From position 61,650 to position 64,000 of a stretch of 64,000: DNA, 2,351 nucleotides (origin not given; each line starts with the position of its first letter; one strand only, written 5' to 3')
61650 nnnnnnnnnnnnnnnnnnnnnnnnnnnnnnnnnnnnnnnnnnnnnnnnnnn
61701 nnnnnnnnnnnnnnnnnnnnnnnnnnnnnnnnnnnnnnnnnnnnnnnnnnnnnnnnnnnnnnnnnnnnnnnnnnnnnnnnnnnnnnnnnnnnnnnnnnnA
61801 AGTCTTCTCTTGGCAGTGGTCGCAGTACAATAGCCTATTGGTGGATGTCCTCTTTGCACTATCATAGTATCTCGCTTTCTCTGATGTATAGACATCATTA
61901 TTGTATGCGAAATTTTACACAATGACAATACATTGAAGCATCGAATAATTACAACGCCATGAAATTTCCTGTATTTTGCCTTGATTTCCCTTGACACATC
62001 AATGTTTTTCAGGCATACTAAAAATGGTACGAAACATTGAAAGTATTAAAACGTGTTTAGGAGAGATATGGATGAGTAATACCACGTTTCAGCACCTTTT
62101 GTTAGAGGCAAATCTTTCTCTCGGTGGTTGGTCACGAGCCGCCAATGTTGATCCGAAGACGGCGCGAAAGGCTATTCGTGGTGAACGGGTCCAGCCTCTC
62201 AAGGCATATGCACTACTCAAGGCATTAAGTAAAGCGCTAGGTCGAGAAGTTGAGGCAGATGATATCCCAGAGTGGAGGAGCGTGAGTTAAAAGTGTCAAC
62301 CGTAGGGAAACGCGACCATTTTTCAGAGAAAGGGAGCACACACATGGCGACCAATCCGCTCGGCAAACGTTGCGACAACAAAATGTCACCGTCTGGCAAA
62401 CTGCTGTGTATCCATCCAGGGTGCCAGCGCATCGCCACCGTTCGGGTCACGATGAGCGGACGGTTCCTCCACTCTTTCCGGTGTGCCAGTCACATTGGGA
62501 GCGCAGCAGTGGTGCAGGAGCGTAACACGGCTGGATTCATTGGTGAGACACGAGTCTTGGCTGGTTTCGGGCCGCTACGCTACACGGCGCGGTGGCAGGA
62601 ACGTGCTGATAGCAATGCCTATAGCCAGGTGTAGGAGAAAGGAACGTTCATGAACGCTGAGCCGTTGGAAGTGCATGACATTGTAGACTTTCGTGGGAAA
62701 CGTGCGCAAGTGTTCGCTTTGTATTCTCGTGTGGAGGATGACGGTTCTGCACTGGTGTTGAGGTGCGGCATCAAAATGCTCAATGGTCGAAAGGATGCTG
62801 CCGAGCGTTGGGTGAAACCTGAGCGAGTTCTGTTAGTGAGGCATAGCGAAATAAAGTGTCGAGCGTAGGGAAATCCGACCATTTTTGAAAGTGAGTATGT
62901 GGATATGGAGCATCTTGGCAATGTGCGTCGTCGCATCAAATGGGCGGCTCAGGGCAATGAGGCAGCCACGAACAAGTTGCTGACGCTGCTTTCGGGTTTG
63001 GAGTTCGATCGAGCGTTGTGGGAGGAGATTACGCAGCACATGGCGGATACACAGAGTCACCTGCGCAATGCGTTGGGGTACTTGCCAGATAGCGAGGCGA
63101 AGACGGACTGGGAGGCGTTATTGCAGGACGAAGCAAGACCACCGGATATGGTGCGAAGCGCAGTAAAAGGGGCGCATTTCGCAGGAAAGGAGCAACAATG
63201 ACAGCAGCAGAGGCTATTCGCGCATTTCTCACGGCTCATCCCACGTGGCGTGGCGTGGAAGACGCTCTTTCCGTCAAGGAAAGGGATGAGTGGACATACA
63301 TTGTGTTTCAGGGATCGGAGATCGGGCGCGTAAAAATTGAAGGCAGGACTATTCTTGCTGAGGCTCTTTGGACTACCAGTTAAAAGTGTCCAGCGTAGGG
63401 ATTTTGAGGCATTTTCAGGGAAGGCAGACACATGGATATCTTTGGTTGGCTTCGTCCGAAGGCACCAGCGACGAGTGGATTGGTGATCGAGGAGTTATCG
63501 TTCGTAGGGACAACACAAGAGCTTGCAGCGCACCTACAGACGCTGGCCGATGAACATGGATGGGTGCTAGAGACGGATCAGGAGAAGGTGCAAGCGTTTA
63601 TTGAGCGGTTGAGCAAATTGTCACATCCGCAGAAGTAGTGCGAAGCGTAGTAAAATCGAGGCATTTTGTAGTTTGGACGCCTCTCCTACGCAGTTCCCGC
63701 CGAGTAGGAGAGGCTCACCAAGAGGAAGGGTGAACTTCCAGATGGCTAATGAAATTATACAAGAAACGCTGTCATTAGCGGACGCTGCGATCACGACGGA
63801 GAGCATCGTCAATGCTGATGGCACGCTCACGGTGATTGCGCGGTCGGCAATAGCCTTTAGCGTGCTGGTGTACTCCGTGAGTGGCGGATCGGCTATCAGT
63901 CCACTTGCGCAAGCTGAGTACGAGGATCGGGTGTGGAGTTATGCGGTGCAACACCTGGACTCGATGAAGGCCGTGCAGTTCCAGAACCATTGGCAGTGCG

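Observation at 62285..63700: Conserved ~40-bp motif repeated in front of each gene of a small-gene array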

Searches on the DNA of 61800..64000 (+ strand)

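Call 104: search_rna_families(source=window, start=61800, end=64000, threshold=evalue, max_evalue=1)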
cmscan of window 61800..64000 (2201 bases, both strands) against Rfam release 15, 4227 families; matches with E-value up to 1: 0.
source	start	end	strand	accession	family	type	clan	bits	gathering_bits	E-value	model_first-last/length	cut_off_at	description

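Call 105: search_dna_similar(query=window:61900-64000:+, collection=phages, mode=distant, max_rows=8)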
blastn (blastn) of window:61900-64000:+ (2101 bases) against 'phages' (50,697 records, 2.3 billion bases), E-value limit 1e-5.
No match.

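Call 106: search_dna_similar(query=window:61900-64000:+, collection=plasmids, mode=distant, max_rows=8)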
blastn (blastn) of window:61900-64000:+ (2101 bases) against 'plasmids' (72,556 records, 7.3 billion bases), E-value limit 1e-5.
No match.

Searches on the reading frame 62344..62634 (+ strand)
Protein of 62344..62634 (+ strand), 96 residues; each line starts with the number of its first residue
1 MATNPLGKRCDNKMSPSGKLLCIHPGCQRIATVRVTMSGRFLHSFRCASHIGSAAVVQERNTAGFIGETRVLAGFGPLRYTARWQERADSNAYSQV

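Call 8: search_protein_families(library=pfam, proteins=[window:62344-62634:+], max_evalue=0.01)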
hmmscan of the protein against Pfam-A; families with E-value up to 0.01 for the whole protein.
window:62344-62634:+ (96 aa): 0 families

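Call 21: find_related_loci(query=window:62344-62634:+, collection=viral_contigs, flank=6000)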
Query window:62344-62634:+ (96 aa) in viral_contigs; peptide patterns used: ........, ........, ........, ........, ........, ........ (x = any residue, [..] = any of these).
3 stretches matched a pattern, but none encodes a relative of the query by tblastn (E <= 1e-3).

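Call 38: search_protein_families(library=phrogs, proteins=[window:62344-62634:+], max_evalue=0.01)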
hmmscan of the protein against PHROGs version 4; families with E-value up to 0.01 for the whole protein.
window:62344-62634:+ (96 aa): 0 families

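Call 58: find_homologous_proteins(query=window:62344-62634:+, max_evalue=0.01)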
Query window:62344-62634:+ (96 aa): 1 proteins with E <= 0.01 among 1 candidates.
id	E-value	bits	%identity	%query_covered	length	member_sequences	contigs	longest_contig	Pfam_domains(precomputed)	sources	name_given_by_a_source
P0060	7.8e-59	213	100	100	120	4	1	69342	-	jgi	-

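Call 85: find_encoding_contigs(protein=P0060, flank=10000, max_places=4)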
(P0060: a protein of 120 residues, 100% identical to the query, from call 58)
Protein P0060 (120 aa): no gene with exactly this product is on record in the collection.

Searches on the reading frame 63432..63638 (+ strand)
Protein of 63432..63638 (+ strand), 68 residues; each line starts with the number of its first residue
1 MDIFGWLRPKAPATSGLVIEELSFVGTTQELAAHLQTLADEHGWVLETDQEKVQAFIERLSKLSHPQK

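Call 8: search_protein_families(library=pfam, proteins=[window:63432-63638:+], max_evalue=0.01)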
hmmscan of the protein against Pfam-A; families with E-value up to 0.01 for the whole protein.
window:63432-63638:+ (68 aa): 0 families

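Call 13: find_encoding_contigs(protein=window:63432-63638:+, flank=10000, max_places=10)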
Protein window:63432-63638:+ (68 aa): 5 contigs read that carry it; 4 places shown.
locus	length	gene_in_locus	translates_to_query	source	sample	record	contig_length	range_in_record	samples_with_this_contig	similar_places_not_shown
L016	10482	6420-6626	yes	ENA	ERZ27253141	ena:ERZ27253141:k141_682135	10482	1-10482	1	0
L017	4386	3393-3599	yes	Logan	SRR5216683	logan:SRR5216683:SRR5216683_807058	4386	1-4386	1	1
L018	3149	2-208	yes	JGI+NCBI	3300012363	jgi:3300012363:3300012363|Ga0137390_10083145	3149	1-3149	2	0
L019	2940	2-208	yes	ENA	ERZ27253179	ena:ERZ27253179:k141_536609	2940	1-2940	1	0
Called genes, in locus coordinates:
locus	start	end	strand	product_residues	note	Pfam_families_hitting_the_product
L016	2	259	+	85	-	?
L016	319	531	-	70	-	-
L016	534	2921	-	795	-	PF13362:Toprim_3 (weak), PF13481:AAA_25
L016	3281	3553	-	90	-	-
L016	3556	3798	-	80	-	-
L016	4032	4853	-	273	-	-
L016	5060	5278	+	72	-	-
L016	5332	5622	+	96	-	-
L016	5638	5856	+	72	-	-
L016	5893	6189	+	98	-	-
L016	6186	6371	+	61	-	-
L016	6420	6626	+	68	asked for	-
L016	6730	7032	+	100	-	-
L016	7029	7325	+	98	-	-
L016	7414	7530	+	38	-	-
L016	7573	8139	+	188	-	-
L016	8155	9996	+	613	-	-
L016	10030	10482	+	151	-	?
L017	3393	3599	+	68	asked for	-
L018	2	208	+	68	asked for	?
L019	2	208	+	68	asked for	?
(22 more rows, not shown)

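Call 38: search_protein_families(library=phrogs, proteins=[window:63432-63638:+, L016:8155-9996:+], max_evalue=0.01)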
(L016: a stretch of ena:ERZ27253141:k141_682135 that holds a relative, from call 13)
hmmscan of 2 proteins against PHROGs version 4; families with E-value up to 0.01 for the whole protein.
window:63432-63638:+ (68 aa): 0 families

L016:8155-9996:+ (613 aa): 2 families
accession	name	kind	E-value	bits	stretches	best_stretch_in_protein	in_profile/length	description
phrog_7035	-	unknown function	3.1e-08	33.4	1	247-420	452-618/969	-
phrog_2666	-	head and packaging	8e-07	29.1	1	166-380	324-500/555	terminase large subunit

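Call 44: find_homologous_proteins(query=L016:8155-9996:+, max_evalue=1e-20)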
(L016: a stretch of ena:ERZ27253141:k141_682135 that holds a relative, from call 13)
Query L016:8155-9996:+ (613 aa): 38 proteins with E <= 1e-20 among 8000 candidates.
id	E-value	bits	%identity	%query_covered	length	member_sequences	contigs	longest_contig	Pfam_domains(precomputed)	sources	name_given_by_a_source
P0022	2.1e-166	573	62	73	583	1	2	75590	PF01935.24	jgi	jgi:hypothetical protein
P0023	5.3e-165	568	59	78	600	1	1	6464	-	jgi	-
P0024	8.8e-165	568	65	68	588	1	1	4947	-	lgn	-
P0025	3.6e-164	566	61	72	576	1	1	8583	-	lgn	-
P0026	1.2e-162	561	62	71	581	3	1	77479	PF01935.24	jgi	jgi:hypothetical protein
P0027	7.7e-124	433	56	60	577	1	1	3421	-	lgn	-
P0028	1.2e-120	422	55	53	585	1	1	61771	-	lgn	-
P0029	1.1e-119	419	44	77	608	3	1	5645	PF01935.24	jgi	jgi:hypothetical protein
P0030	2.3e-116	408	41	84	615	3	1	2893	-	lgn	-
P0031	3.2e-116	407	47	71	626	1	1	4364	PF01935.24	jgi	-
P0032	8.1e-113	396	52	56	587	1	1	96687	-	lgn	-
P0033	5.2e-111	390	44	68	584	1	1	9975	-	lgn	-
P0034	3.4e-107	378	41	77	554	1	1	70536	-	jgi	jgi:hypothetical protein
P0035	3.5e-107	378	46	64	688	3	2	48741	-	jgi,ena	-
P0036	5.4e-107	377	46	67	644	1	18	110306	-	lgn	-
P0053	3.6e-94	335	42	69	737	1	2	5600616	-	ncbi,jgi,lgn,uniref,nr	ncbi:uncharacterized protein DUF87 [Thermosporothrix hazakensis]|jgi:hypothetical protein|uniref:Unc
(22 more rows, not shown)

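Call 45: find_encoding_contigs(protein=P0022, flank=10000, max_places=2)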
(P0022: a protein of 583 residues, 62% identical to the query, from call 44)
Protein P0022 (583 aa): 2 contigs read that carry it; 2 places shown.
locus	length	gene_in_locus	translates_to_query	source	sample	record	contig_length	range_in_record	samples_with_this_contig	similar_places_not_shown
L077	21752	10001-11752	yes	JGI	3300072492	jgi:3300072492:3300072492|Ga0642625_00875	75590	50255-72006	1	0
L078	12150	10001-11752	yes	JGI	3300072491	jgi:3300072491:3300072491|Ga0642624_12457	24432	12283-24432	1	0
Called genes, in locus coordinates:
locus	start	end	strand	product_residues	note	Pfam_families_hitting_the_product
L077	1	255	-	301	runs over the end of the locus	PF02086:MethyltransfD12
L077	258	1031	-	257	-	PF00308:Bac_DnaA, PF01695:IstB_IS21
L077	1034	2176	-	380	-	-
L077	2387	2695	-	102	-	-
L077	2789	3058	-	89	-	-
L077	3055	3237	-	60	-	-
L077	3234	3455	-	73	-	-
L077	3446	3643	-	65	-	-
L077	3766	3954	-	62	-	-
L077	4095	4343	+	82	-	-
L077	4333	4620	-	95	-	-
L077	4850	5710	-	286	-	-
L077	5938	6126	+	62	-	-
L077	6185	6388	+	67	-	-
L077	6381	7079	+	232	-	-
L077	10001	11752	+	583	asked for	PF01935:DUF87 (weak)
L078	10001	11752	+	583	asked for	PF01935:DUF87 (weak)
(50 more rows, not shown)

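Call 46: find_encoding_contigs(protein=P0026, flank=10000, max_places=2)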
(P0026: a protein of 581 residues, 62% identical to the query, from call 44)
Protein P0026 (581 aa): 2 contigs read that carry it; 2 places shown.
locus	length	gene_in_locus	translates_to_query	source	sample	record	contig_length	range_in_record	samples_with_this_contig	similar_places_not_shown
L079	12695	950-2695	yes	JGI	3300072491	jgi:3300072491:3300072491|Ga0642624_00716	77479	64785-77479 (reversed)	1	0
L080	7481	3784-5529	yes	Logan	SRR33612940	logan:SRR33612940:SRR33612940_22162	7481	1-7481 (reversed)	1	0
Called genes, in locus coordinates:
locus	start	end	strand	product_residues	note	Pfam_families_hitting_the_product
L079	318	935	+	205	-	-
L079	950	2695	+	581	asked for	PF01935:DUF87 (weak)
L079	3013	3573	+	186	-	PF01464:SLT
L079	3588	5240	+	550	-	-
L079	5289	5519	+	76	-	-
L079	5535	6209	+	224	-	PF03741:TerC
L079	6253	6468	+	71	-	-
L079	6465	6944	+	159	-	PF00293:NUDIX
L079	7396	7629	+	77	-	-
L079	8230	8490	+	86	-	-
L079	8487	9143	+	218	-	PF00069:Pkinase, PF07714:PK_Tyr_Ser-Thr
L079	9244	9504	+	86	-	-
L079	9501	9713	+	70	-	-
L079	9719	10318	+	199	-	-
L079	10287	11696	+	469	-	PF17289:Terminase_6C (faint), PF03237:Terminase_6N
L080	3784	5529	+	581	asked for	PF01935:DUF87 (weak)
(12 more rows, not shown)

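Call 47: find_encoding_contigs(protein=P0025, flank=10000, max_places=2)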
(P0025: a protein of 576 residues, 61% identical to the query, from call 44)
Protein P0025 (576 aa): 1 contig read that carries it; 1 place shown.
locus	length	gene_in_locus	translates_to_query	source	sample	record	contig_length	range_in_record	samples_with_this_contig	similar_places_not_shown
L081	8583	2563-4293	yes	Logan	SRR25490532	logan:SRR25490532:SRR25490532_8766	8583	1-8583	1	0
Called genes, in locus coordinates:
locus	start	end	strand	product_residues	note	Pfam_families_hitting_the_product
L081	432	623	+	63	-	-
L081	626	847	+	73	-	-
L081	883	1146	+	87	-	-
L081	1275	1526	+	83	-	-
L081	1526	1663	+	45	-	-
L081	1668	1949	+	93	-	-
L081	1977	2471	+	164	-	-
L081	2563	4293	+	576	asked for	-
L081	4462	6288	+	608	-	-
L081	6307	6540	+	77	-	-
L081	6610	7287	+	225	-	PF03741:TerC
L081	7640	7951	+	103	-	-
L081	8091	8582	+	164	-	?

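Call 70: find_encoding_contigs(protein=P0053, flank=10000, max_places=1)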
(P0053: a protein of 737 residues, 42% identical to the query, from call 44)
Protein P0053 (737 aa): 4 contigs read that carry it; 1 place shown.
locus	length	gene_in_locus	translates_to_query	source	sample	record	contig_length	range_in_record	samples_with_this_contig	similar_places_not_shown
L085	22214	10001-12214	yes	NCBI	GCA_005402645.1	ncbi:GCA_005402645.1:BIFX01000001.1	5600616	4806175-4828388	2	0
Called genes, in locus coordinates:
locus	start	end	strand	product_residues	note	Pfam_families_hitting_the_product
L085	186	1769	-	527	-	PF01381:HTH_3 (weak), PF12844:HTH_19 (weak), PF13560:HTH_31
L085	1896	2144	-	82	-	PF12728:HTH_17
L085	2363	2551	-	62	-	-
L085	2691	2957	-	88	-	-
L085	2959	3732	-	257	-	PF12728:HTH_17 (weak)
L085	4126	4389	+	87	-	-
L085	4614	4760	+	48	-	-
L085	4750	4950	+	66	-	-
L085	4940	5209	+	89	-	-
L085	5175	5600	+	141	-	-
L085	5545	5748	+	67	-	-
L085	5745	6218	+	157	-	-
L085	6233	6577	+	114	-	-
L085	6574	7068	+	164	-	-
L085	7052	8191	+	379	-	-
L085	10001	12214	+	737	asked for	-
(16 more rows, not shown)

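Call 86: find_related_loci(query=L016:8155-9996:+, collection=viral_contigs, flank=10000)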
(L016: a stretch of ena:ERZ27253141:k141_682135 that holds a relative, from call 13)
Query L016:8155-9996:+ (613 aa) in viral_contigs; peptide patterns used: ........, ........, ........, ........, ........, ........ (x = any residue, [..] = any of these).
5 stretches matched a pattern, but none encodes a relative of the query by tblastn (E <= 1e-3).

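Call 88: find_related_loci(query=A6, collection=viral_contigs, flank=10000)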
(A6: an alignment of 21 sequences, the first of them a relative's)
Query A6 (613 aa) in viral_contigs; peptide patterns used: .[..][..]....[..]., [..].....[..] (x = any residue, [..] = any of these).
49 stretches matched a pattern; 3 encode a relative of the query (tblastn E <= 1e-3); 3 distinct loci.
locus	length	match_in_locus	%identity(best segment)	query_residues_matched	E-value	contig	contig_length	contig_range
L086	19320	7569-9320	45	14-606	3e-136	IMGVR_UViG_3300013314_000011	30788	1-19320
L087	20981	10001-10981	50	108-426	8e-101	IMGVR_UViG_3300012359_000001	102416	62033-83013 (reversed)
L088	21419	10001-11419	41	77-502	3e-108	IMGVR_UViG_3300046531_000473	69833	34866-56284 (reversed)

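Call 107: search_dna_similar(query=L016:8155-9996:+, collection=phages, mode=protein, max_rows=8)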
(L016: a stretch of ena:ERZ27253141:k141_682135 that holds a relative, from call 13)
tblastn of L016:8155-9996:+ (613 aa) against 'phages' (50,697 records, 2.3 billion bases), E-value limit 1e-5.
No match.
